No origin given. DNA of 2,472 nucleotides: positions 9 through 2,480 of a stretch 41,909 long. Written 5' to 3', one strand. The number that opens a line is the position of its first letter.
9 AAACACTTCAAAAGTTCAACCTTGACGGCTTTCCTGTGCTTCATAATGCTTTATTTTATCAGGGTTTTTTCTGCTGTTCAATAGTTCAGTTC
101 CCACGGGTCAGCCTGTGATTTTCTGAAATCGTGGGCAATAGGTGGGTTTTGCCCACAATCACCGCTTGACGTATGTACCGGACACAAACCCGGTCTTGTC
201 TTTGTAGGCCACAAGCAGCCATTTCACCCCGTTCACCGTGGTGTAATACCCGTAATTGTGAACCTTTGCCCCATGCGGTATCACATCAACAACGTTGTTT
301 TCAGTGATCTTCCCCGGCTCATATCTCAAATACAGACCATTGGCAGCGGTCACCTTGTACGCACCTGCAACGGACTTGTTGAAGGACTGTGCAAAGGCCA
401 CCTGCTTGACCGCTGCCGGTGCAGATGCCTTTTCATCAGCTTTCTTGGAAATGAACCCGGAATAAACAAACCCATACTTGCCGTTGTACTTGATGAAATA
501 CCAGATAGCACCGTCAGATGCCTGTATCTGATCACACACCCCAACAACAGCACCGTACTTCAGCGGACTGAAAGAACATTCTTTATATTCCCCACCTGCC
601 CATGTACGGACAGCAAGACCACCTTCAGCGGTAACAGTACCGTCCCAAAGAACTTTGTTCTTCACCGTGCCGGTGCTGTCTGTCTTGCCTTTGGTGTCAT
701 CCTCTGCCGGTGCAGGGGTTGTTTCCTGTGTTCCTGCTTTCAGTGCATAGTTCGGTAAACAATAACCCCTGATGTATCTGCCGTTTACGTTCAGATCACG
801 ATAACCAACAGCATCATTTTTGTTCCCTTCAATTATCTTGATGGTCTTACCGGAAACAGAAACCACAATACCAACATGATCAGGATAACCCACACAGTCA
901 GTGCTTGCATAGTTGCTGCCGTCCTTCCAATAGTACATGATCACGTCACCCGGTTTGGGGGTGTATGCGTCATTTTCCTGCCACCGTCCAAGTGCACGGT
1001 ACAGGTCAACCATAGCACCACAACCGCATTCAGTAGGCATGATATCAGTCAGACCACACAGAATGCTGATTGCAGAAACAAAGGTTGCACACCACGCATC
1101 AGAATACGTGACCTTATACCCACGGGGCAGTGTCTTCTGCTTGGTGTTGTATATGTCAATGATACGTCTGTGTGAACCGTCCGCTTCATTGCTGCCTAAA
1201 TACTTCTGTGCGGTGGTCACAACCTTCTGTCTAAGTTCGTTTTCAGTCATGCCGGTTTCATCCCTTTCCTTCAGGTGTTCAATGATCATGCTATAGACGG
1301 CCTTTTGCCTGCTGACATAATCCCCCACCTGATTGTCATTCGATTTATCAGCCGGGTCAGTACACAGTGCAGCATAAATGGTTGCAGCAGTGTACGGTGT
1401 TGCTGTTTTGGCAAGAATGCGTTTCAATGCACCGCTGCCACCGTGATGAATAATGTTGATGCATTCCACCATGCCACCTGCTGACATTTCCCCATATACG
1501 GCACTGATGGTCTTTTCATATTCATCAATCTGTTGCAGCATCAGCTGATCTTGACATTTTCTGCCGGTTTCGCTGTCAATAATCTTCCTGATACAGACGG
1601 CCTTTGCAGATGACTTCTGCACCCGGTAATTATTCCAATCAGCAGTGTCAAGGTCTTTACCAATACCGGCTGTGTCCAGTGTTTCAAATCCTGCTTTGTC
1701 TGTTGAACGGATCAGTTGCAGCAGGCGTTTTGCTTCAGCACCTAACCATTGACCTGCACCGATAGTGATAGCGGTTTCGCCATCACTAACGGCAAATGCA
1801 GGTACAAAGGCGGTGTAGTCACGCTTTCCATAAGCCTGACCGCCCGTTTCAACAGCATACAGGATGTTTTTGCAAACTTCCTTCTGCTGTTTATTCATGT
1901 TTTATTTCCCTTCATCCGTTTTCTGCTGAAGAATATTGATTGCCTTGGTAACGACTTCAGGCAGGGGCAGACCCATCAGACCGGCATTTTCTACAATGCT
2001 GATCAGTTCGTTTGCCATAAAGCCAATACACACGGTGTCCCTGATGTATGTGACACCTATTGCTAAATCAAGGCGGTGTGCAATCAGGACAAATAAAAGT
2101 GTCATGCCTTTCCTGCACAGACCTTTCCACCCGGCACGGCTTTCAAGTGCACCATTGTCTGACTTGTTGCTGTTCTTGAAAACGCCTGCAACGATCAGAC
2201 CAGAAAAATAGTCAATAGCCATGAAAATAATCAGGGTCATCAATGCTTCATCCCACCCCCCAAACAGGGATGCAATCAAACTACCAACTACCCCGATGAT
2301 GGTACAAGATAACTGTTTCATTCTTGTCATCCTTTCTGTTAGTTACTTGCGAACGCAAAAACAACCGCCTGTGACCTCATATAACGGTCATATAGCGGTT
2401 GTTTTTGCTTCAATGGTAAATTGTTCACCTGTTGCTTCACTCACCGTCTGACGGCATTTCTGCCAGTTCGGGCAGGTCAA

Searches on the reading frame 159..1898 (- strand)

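Call 42: search_protein_families(library=pfam, proteins=[window:159-1898:-], max_evalue=0.01)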
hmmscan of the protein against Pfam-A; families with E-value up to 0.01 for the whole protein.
window:159-1898:- (579 aa): 3 families
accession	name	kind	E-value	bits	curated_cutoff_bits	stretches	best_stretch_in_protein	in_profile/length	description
PF05257.22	CHAP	-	1.2e-09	39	26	1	264-359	5-81/81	CHAP domain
PF08239.17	SH3_3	-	0.0012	19.5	27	0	521-578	2-54/54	Bacterial SH3 domain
PF25459.1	AIM3_BBC1_C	-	0.0071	16.5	27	0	294-365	68-145/180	AIM3/BBC1 Cysteine proteinase-fold domain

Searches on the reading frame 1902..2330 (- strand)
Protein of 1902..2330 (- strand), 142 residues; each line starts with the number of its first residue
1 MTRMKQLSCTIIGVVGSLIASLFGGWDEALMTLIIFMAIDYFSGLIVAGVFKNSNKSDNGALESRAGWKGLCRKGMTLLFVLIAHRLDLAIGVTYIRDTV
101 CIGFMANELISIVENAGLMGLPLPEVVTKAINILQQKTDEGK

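Call 42: search_protein_families(library=pfam, proteins=[window:1902-2330:-], max_evalue=0.01)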
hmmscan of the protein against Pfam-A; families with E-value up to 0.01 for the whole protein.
window:1902-2330:- (142 aa): 1 family
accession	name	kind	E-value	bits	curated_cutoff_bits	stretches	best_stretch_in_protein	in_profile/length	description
PF05105.17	Phage_holin_4_1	-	4.4e-37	127.2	22.2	1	18-135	2-115/116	Bacteriophage holin family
